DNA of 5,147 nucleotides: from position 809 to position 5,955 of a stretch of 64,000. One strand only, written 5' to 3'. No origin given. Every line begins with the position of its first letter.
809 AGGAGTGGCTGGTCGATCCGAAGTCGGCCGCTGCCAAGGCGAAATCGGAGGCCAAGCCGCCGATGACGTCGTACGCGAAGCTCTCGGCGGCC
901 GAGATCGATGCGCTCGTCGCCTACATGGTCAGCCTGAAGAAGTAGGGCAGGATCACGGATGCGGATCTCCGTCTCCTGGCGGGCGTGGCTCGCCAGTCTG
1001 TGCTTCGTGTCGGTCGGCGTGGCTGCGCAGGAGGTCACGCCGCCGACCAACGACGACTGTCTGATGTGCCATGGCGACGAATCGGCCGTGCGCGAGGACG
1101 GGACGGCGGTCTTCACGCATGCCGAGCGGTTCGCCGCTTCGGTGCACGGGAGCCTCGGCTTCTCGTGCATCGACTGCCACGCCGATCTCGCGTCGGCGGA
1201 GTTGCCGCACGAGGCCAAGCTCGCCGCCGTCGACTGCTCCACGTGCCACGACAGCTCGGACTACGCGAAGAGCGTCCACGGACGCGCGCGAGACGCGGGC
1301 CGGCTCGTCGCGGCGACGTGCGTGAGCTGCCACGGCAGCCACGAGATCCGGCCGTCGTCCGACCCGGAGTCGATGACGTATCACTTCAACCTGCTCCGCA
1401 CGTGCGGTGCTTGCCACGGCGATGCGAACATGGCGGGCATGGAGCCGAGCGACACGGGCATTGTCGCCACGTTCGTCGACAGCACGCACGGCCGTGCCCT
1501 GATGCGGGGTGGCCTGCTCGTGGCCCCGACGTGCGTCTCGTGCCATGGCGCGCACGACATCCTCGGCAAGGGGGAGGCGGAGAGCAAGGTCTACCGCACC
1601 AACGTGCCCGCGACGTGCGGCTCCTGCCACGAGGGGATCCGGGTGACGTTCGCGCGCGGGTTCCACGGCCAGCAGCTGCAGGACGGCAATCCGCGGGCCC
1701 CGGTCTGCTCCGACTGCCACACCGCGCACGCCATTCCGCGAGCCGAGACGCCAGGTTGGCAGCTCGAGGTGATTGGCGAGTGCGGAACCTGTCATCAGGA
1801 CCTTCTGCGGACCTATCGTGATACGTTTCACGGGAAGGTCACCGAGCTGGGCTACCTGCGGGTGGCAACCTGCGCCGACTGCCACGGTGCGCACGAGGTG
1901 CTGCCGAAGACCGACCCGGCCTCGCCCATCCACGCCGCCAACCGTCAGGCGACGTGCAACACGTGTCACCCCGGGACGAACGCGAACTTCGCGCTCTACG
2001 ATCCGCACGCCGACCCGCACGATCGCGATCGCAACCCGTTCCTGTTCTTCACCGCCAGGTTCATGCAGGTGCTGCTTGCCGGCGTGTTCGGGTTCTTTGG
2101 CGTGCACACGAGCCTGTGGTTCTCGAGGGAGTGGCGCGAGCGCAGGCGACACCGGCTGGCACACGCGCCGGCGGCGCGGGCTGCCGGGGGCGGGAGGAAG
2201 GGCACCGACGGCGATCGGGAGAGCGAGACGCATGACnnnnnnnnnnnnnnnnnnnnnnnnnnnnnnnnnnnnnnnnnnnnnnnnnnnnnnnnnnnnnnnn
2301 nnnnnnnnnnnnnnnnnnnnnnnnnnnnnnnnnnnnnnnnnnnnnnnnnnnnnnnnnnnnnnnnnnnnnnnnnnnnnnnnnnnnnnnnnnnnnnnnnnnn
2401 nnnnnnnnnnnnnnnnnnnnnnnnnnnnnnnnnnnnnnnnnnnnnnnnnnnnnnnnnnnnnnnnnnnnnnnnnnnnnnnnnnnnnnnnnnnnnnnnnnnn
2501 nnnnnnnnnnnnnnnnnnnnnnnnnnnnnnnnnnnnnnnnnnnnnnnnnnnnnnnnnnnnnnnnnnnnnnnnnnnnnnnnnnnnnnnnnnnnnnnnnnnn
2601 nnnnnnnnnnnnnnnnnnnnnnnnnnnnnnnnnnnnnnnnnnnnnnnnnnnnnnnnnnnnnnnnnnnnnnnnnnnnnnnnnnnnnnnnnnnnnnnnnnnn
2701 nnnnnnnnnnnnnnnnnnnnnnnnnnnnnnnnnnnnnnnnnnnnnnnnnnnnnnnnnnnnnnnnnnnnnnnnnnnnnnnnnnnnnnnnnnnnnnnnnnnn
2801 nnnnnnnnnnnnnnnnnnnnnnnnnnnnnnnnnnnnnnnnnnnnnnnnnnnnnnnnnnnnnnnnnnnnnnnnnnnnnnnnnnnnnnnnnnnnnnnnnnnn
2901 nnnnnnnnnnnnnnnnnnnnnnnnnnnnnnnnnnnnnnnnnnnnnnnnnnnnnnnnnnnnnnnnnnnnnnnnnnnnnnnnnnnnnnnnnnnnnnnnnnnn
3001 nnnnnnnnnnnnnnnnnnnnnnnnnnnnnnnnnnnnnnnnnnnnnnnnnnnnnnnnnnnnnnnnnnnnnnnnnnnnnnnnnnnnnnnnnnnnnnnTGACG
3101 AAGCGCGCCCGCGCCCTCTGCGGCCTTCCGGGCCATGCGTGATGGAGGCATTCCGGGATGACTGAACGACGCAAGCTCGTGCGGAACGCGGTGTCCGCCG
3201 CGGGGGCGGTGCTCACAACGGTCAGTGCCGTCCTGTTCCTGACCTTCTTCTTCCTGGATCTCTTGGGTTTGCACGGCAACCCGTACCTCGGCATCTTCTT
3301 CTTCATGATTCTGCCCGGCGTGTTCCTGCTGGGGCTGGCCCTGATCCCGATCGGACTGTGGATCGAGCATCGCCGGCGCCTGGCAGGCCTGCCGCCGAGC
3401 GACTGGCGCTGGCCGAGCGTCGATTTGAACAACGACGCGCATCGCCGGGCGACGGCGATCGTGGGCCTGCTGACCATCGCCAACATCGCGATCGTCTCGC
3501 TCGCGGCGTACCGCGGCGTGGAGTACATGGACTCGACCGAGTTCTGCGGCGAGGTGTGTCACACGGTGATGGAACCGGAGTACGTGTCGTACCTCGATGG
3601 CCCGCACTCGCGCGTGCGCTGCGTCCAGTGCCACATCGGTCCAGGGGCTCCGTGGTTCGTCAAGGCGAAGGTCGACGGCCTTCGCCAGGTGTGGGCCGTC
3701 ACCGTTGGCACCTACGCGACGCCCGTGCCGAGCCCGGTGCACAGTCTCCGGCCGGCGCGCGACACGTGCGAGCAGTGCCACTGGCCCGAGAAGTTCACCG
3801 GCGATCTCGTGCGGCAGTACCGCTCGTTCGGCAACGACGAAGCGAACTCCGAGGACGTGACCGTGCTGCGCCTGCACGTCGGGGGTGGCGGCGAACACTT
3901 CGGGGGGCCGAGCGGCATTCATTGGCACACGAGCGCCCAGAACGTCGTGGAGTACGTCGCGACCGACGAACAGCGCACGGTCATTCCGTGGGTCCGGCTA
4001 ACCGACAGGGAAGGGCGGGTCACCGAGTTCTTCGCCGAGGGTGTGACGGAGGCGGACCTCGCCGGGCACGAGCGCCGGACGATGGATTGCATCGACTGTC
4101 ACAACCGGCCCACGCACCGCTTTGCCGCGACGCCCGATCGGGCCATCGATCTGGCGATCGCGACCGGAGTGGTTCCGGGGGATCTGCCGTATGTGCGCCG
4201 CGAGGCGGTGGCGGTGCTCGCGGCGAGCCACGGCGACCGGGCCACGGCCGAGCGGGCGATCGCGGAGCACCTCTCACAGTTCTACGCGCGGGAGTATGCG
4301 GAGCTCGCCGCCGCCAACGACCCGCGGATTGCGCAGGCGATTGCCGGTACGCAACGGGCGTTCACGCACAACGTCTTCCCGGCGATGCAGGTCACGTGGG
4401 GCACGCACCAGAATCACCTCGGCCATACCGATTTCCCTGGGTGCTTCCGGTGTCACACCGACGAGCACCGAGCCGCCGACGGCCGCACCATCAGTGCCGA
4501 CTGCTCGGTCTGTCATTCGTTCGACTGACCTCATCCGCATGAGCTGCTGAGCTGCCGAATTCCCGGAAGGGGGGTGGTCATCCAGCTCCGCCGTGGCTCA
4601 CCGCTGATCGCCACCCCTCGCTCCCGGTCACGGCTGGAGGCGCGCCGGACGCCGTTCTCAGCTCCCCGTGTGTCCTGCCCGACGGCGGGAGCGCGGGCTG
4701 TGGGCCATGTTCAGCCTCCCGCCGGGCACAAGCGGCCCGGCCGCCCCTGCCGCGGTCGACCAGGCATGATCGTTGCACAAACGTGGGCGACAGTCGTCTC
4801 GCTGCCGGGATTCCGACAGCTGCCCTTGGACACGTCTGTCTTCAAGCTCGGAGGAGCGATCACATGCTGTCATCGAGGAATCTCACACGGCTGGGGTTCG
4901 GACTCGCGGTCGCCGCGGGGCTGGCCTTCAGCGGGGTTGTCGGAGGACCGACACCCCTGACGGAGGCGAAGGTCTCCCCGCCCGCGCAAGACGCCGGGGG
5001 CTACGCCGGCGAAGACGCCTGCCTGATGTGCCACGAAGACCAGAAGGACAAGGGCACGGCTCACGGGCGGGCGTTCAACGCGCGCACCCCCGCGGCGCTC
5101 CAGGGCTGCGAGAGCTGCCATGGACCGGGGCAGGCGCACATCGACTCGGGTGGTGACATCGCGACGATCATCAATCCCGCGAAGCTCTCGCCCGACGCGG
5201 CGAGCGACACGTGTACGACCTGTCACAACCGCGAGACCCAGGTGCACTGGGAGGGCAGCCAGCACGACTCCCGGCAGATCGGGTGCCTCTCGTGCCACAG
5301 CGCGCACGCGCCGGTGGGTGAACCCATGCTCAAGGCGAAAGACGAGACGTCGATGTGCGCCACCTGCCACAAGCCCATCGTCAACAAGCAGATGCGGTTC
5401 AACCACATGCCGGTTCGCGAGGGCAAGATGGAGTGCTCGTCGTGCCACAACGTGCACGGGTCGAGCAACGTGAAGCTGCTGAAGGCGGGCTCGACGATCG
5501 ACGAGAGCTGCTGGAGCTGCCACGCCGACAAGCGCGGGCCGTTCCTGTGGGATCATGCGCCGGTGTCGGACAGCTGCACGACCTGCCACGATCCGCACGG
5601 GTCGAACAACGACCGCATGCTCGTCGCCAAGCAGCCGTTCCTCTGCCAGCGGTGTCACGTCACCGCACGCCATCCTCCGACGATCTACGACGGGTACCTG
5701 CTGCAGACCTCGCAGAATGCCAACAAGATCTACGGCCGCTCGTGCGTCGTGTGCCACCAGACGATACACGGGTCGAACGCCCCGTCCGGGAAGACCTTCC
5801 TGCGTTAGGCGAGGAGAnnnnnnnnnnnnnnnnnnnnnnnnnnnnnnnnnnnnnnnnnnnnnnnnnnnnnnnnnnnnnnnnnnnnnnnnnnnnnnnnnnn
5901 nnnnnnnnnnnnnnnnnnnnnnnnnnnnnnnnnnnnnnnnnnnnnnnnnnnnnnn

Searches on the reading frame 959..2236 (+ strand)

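Call 57: search_protein_families(library=pfam, proteins=[window:959-2236:+], max_evalue=0.0001)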
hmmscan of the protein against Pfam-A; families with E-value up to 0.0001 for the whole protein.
window:959-2236:+ (426 aa): 7 families
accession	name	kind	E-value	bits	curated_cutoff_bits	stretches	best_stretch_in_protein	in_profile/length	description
PF14522.11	Cytochrome_C7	-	1.2e-17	64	24.8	0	216-280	12-67/67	Cytochrome c7 and related cytochrome c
PF14537.11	Cytochrom_c3_2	-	2.4e-16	60.4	25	1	62-153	1-78/79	Cytochrome c3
PF22113.1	Mtrc-MtrF_II-IV_dom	-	8.9e-11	42.1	30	1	118-257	6-166/176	Outer membrane cytochrome MtrC/MtrF-like, domains II/IV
PF02085.21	Cytochrom_CIII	-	4.6e-08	33.8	22.9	0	48-153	19-101/101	Class III cytochrome C family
PF22678.1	Cytochrom_c_NrfB-like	-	1.8e-07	32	27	0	34-124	1-89/89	Cytochrome c-type protein NrfB-like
PF09699.15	Paired_CXXCH_1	-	1.8e-07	31.2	20.6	0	191-226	8-38/41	Doubled CXXCH motif (Paired_CXXCH_1)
PF03264.19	Cytochrom_NNT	-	4.7e-07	30.2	24.1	0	30-79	124-169/174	NapC/NirT cytochrome c family, N-terminal region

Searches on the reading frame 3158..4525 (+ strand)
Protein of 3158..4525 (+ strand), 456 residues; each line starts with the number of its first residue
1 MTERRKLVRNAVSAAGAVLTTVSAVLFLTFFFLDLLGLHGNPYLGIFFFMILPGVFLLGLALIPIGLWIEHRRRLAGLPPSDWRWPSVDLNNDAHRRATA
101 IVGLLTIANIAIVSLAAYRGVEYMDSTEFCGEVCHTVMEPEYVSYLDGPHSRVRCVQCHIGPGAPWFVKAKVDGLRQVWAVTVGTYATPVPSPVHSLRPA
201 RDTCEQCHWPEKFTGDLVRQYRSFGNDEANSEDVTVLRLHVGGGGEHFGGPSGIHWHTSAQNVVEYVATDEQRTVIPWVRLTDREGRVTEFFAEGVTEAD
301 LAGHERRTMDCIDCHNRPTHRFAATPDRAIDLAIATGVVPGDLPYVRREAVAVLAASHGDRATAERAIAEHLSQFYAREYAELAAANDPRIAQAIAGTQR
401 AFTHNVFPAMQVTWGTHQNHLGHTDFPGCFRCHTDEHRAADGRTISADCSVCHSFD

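Call 57: search_protein_families(library=pfam, proteins=[window:3158-4525:+], max_evalue=0.0001)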
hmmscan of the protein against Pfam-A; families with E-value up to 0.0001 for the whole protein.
window:3158-4525:+ (456 aa): 2 families
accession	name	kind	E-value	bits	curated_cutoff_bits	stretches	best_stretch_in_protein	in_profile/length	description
PF03264.19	Cytochrom_NNT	-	1.7e-09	38.1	24.1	1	101-189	10-102/174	NapC/NirT cytochrome c family, N-terminal region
PF14522.11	Cytochrome_C7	-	4e-06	27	24.8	0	419-454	43-67/67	Cytochrome c7 and related cytochrome c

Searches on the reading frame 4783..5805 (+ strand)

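Call 57: search_protein_families(library=pfam, proteins=[window:4783-5805:+], max_evalue=0.0001)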
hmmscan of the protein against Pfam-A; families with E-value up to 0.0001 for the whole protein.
window:4783-5805:+ (341 aa): 6 families
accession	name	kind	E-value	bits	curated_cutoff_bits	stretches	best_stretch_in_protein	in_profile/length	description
PF09699.15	Paired_CXXCH_1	-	1.1e-35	121.4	20.6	3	258-296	1-40/41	Doubled CXXCH motif (Paired_CXXCH_1)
PF14522.11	Cytochrome_C7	-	3.3e-13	49.7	24.8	0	77-149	13-67/67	Cytochrome c7 and related cytochrome c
PF14537.11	Cytochrom_c3_2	-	1.2e-11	45.3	25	0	161-247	2-78/79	Cytochrome c3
PF22678.1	Cytochrom_c_NrfB-like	-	1.4e-10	41.9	27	1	180-229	24-72/89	Cytochrome c-type protein NrfB-like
PF22113.1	Mtrc-MtrF_II-IV_dom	-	2.2e-10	40.8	30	0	186-327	25-165/176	Outer membrane cytochrome MtrC/MtrF-like, domains II/IV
PF02085.21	Cytochrom_CIII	-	3.1e-06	27.9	22.9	0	201-292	18-101/101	Class III cytochrome C family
